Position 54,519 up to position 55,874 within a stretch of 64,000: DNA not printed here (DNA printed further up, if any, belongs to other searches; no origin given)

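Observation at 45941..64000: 17-gene operon-like array mixing YgeW/SsnA/XdhD-type purine-catabolism markers with an ECF importer, a MeTr-like pterin-binding protein, AOR and a 2-oxoacid dehydrogenase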

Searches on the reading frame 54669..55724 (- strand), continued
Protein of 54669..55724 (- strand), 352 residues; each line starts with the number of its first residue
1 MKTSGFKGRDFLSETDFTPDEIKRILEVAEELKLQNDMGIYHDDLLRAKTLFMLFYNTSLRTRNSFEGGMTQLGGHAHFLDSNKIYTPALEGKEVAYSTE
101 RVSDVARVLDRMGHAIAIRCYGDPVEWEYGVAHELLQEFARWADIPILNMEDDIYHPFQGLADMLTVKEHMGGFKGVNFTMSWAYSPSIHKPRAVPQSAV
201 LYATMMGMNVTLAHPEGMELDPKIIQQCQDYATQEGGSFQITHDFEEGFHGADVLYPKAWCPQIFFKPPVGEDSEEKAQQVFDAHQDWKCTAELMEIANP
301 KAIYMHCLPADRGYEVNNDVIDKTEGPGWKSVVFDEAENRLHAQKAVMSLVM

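Call 35: find_encoding_contigs(protein=P0118, flank=10000, max_places=1)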
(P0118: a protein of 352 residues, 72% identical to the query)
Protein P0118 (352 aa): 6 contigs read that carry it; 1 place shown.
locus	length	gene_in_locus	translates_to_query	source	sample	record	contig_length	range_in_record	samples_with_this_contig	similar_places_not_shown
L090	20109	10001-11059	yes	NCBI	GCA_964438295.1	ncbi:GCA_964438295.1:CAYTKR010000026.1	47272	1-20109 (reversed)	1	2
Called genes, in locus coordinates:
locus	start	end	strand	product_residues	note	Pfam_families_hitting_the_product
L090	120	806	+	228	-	PF02607:B12-binding_2, PF02310:B12-binding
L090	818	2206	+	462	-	PF05369:MtmB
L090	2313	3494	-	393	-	PF01208:URO-D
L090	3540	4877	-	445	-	PF02056:Glyco_hydro_4, PF11975:Glyco_hydro_4C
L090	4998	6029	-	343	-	PF01380:SIS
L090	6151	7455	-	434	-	-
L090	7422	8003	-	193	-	PF01381:HTH_3, PF13560:HTH_31, PF07883:Cupin_2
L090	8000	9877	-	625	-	PF02730:AFOR_N, PF01314:AFOR_C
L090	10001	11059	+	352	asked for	PF02729:OTCace_N, PF00185:OTCace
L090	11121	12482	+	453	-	PF01979:Amidohydro_1, PF12890:DHOase (faint), PF07969:Amidohydro_3 (weak)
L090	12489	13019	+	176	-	PF00037:Fer4 (faint), PF12797:Fer4_2 (faint), PF12837:Fer4_6 (faint), PF12838:Fer4_7 (faint), PF13237:Fer4_10 (faint), PF13187:Fer4_9 (faint), PF13247:Fer4_11 (weak)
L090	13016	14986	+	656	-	PF02730:AFOR_N, PF01314:AFOR_C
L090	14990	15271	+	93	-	PF02597:ThiS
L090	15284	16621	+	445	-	PF01979:Amidohydro_1, PF07969:Amidohydro_3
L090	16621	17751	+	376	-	PF01180:DHO_dh, PF00037:Fer4 (weak), PF12797:Fer4_2 (faint), PF12837:Fer4_6 (weak), PF12838:Fer4_7 (weak)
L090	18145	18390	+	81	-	PF01408:GFO_IDH_MocA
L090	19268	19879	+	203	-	PF08239:SH3_3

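Call 36: search_protein_families(library=ncbifam, proteins=[L090:11121-12479:+, L090:12489-13016:+, L090:13016-14983:+, L090:15284-16618:+, L090:16621-17748:+], max_evalue=1e-10)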
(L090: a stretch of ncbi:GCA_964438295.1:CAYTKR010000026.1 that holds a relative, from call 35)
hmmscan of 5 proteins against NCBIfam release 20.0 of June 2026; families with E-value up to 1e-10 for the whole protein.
L090:11121-12479:+ (453 aa): 34 families (the best 25 are shown)
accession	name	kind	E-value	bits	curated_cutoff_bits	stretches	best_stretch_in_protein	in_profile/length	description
TIGR02033.1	D-hydantoinase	equivalog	3.1e-163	543.9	393.25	1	6-453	2-454/454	dihydropyrimidinase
NF009941.0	PRK13404.1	subfamily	1.8e-149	498.5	647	1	1-453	2-461/478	dihydropyrimidinase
NF004839.0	PRK06189.1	equivalog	3.6e-88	296.2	631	1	1-448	1-442/451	allantoinase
TIGR03178.1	allantoinase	equivalog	7e-86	288.8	357.85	1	4-451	1-439/441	allantoinase AllB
NF002668.0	PRK02382.1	equivalog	6.7e-81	272.2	452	1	6-451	7-426/436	dihydroorotase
NF058539.1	ergo_uti2_ErtD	equivalog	1.1e-75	255.3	650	1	3-452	2-446/449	hydantoin-5-propionate amidohydrolase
NF058538.1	ergo_util_ErtD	equivalog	1.2e-69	235.3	600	1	4-451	2-444/446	hydantoin-5-propionate amidohydrolase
TIGR00857.1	pyrC_multi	subfamily_domain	6.5e-67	226.3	279.05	1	19-438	4-411/412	dihydroorotase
NF006559.0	PRK09060.1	equivalog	9.1e-66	222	482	1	2-444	4-430/444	dihydroorotase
NF005960.0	PRK08044.1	equivalog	3.5e-63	213.9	688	1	1-452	1-449/453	allantoinase AllB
NF005751.0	PRK07575.1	equivalog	1.1e-62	212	529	1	4-442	4-426/440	dihydroorotase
NF006837.0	PRK09357.1-2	equivalog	7.5e-57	192.8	575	1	6-438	4-424/428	dihydroorotase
NF003271.0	PRK04250.1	equivalog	1.9e-54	184.9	405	1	4-444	3-396/407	dihydroorotase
NF006688.0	PRK09236.1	equivalog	1.1e-53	182.6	535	1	5-444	4-434/444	dihydroorotase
NF006836.0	PRK09357.1-1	equivalog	7.2e-49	166.6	538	1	20-442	16-430/432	dihydroorotase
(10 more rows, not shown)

L090:12489-13016:+ (176 aa): 6 families
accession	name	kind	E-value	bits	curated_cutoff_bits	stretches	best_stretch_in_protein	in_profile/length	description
NF045766.1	PhenlGlyoxDHPadI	equivalog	2.1e-18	66.4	700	1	3-140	6-136/443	NADH-dependent phenylglyoxylate dehydrogenase subunit beta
NF009408.0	PRK12769.1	equivalog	4.3e-18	64.8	1003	1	7-144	8-149/659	formate-dependent uric acid utilization protein AegA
NF009451.0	PRK12809.1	equivalog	6.2e-13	47.9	1154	1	9-143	10-140/639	formate-dependent uric acid utilization protein YgfT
NF007658.0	PRK10330.1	equivalog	5.2e-12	45.6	260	1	6-143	7-158/181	electron transport protein HydN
TIGR02951.1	DMSO_dmsB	equivalog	1.7e-11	44.4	214.1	0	5-132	5-143/161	DMSO/selenate family reductase complex B subunit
NF038355.1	FDH3_beta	equivalog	2.1e-11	44.2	240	1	4-126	5-125/180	formate dehydrogenase FDH3 subunit beta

L090:13016-14983:+ (656 aa): 2 families
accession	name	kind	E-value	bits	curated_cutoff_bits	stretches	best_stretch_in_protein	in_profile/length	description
NF007354.0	PRK09849.1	equivalog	2.2e-79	267.9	868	1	6-231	5-228/703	aldehyde ferredoxin oxidoreductase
NF040818.1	GAPOR_Arch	equivalog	5.4e-11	41.5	1300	0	53-135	43-124/654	glyceraldehyde-3-phosphate:ferredoxin oxidoreductase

L090:15284-16618:+ (445 aa): 23 families
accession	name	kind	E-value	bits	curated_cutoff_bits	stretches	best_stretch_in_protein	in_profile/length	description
NF005540.0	PRK07203.1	equivalog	6.1e-76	255.8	444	1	20-437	19-441/444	putative aminohydrolase SsnA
TIGR03314.1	Se_ssnA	subfamily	2e-74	251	455.5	1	19-437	17-440/441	putative selenium metabolism protein SsnA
NF004701.0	PRK06038.1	equivalog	1.6e-67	228.1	609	1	31-438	32-430/432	N-ethylammeline chlorohydrolase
NF005557.0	PRK07228.1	equivalog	8.2e-65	219.2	522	1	25-438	24-441/445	5'-deoxyadenosine deaminase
NF006549.0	PRK09045.1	equivalog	4.6e-64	216.7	540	1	4-435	10-440/444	TRZ/ATZ family hydrolase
NF006252.0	PRK08393.1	equivalog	2.3e-54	185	617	1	46-419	40-408/424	N-ethylammeline chlorohydrolase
NF006055.0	PRK08203.1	equivalog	7.7e-52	176.3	532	1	198-437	212-453/455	8-oxoguanine deaminase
NF004995.0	PRK06380.1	subfamily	5.2e-47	160.8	567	1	24-419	23-408/418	metal-dependent hydrolase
NF012037.0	PRK15493.1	equivalog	2.7e-40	138.5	779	1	25-412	25-411/435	bifunctional S-methyl-5'-thioadenosine deaminase/S-adenosylhomocysteine deaminase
NF005211.0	PRK06687.1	equivalog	2.3e-38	132.1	703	1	50-418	48-417/419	TRZ/ATZ family protein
NF009059.0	PRK12393.1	equivalog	2.9e-35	121.9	543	1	196-436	214-457/460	amidohydrolase family protein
NF004801.0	PRK06151.1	subfamily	7.5e-35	120.7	416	1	166-437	182-465/491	chlorohydrolase family protein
NF006681.0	PRK09229.1-2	equivalog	4.6e-31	108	362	1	194-415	206-430/451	formimidoylglutamate deiminase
TIGR02967.1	guan_deamin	equivalog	5.7e-28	98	375.4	1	31-377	15-364/401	guanine deaminase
NF006056.0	PRK08204.1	subfamily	4.2e-26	91.7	391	1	25-437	27-443/449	hypothetical protein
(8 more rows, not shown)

L090:16621-17748:+ (376 aa): 11 families
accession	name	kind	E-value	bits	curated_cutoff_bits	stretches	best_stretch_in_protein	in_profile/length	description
NF006183.0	PRK08318.1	equivalog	1.4e-47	162.5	335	1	1-369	1-393/422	NAD-dependent dihydropyrimidine dehydrogenase subunit PreA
TIGR01037.2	pyrD_sub1_fam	subfamily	1.2e-43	149.3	270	1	4-293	1-295/300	dihydroorotate dehydrogenase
NF005574.0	PRK07259.1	equivalog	4e-41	140.9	269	1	2-296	3-301/304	dihydroorotate dehydrogenase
NF041011.1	dihydoor_dh_Arch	equivalog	2.9e-34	118.5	330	1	8-293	3-283/289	dihydroorotate dehydrogenase PyrD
NF002702.0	PRK02506.1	equivalog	3.4e-24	85.5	301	1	1-293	1-305/313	dihydroorotate oxidase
NF005741.0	PRK07565.1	subfamily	1.4e-19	70.4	303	1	135-293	152-302/335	dihydroorotate dehydrogenase-like protein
NF003648.0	PRK05286.2-1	equivalog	4.9e-18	65.1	433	1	135-293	194-351/360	quinone-dependent dihydroorotate dehydrogenase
NF003652.0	PRK05286.2-5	equivalog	2.9e-15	56.3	267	1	143-287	208-349/353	quinone-dependent dihydroorotate dehydrogenase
NF003645.0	PRK05286.1-2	equivalog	2.6e-12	46.3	366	1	149-296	210-353/359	quinone-dependent dihydroorotate dehydrogenase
NF003651.0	PRK05286.2-4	equivalog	4.3e-12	45.3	448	1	150-292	225-370/377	quinone-dependent dihydroorotate dehydrogenase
NF003650.0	PRK05286.2-3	equivalog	1.4e-11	44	477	0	136-293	223-384/393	quinone-dependent dihydroorotate dehydrogenase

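Call 53: search_protein_families(library=pfam, proteins=[L047:14345-15289:+, L012:6792-8579:+, L020:2276-3793:-, L072:13146-14477:+, L063:6299-7300:+, L059:11180-12211:+, L035:6175-7551:+, L047:4349-5086:+, L055:13539-14729:-], max_evalue=0.00001)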
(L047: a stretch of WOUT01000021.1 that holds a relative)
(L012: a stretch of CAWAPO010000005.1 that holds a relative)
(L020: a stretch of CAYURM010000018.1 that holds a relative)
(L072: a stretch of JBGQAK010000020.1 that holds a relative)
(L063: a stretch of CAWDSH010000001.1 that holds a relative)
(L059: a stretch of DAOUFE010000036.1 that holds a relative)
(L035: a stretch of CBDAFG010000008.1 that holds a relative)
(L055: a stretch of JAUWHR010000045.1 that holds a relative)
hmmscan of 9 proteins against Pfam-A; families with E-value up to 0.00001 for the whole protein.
L047:14345-15289:+ (315 aa): 1 family
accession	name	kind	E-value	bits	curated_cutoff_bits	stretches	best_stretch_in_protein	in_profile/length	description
PF02653.21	BPD_transp_2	-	1.3e-33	116.7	26.8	1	15-291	3-269/269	Branched-chain amino acid transport system / permease component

L012:6792-8579:+ (596 aa): 2 families
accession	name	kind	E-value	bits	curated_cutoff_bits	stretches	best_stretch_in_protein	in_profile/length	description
PF02872.23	5_nucleotid_C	-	8.8e-13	49.1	23.6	1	368-526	3-146/158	5'-nucleotidase, C-terminal domain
PF00149.33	Metallophos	-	1.6e-08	35.7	21.5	1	60-287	1-189/191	Calcineurin-like phosphoesterase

L020:2276-3793:- (506 aa): 2 families
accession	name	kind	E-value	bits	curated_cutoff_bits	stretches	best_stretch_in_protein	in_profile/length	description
PF07364.17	DUF1485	-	5.4e-80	269.2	22.8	1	8-299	1-289/290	Metallopeptidase family M81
PF07171.17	MlrC_C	-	3.7e-55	187.3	27.2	1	312-488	1-178/178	MlrC C-terminus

L072:13146-14477:+ (444 aa): 1 family
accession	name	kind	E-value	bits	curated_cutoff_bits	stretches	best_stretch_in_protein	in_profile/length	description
PF00291.31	PALP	-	3.5e-74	250.2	35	1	111-411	5-295/295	Pyridoxal-phosphate dependent enzyme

L063:6299-7300:+ (334 aa): 1 family
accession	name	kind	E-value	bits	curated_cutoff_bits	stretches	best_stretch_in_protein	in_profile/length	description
PF03747.19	ADP_ribosyl_GH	-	7.5e-59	200.2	26.2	1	9-301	1-284/287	ADP-ribosylglycohydrolase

L059:11180-12211:+ (344 aa): 1 family
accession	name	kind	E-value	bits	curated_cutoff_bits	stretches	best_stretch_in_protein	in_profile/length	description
PF00296.26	Bac_luciferase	-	1.3e-62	212.5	27.9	1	16-321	18-313/314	Luciferase-like monooxygenase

L035:6175-7551:+ (459 aa): 1 family
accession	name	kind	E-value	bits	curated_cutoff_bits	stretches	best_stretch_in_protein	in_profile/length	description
PF00171.27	Aldedh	-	3.7e-23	82.3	23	1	4-261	30-290/461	Aldehyde dehydrogenase family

L047:4349-5086:+ (246 aa): 2 families
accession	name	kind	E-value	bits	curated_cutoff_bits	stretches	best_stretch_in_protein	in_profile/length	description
PF07702.18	UTRA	-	8.7e-25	87.6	23.8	1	95-233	2-140/141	UTRA domain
PF00392.27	GntR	-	7.3e-18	64.4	27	1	10-71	2-63/64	Bacterial regulatory proteins, gntR family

L055:13539-14729:- (397 aa): 9 families
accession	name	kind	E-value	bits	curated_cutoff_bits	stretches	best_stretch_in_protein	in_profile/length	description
PF01180.27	DHO_dh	-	4.3e-44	151.3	27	1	8-302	2-291/291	Dihydroorotate dehydrogenase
PF14697.11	Fer4_21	-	1.2e-14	54.6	35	1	335-388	1-53/59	4Fe-4S dicluster domain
PF12837.12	Fer4_6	-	2.1e-10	40.4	25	0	368-387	1-20/24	4Fe-4S binding domain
PF00037.32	Fer4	-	2.9e-10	40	21.1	1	370-390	2-22/24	4Fe-4S binding domain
PF12838.12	Fer4_7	-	2.4e-09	38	27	1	342-390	2-52/52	4Fe-4S dicluster domain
PF12797.12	Fer4_2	-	2.3e-08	33.9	24.5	0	370-387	4-21/22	4Fe-4S binding domain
PF13237.11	Fer4_10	-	3.9e-08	33.5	25.5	1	336-387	3-53/53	4Fe-4S dicluster domain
PF13187.11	Fer4_9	-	5.6e-07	29.9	27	1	342-389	2-50/52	4Fe-4S dicluster domain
PF01207.24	Dus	-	4.4e-06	26.5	20.4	0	110-199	60-156/311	Dihydrouridine synthase (Dus)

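Call 76: find_encoding_contigs(protein=P0002, flank=10000, max_places=3)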
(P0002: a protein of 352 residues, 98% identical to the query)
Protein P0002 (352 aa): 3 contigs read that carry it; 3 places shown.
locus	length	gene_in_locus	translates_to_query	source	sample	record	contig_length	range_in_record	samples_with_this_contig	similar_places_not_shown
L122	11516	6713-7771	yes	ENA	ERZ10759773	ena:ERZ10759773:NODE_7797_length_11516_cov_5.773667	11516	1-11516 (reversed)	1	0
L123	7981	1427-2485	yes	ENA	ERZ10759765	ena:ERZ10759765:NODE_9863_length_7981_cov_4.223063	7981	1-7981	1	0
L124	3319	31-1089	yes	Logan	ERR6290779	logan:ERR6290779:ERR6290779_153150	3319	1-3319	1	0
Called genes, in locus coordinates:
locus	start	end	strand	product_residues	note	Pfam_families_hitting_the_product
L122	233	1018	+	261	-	-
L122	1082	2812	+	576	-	PF03193:RsgA_GTPase (faint), PF13191:AAA_16 (faint), PF00005:ABC_tran, PF02463:SMC_N (faint), PF13304:AAA_21 (faint), PF13401:AAA_22 (faint), PF13476:AAA_23 (faint), PF00005:ABC_tran, +2 more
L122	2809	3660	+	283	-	PF02361:CbiQ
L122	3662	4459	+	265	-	PF01261:AP_endonuc_2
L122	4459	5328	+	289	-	PF03599:CdhD (weak), PF00809:Pterin_bind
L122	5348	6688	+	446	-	PF00364:Biotin_lipoyl, PF02817:E3_binding, PF00198:2-oxoacid_dh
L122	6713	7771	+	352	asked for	PF02729:OTCace_N, PF00185:OTCace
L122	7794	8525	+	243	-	PF00106:adh_short, PF08659:KR, PF13561:adh_short_C2, PF23441:SDR (weak)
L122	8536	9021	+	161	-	PF00111:Fer2, PF01799:Fer2_2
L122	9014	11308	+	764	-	PF01315:Ald_Xan_dh_C, PF02738:MoCoBD_1, PF20256:MoCoBD_2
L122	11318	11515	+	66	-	?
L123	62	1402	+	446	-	PF00364:Biotin_lipoyl, PF02817:E3_binding, PF00198:2-oxoacid_dh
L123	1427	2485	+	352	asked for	PF02729:OTCace_N, PF00185:OTCace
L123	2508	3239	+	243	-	PF00106:adh_short, PF08659:KR, PF13561:adh_short_C2, PF23441:SDR (weak)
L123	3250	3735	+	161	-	PF00111:Fer2, PF01799:Fer2_2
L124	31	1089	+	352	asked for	PF02729:OTCace_N, PF00185:OTCace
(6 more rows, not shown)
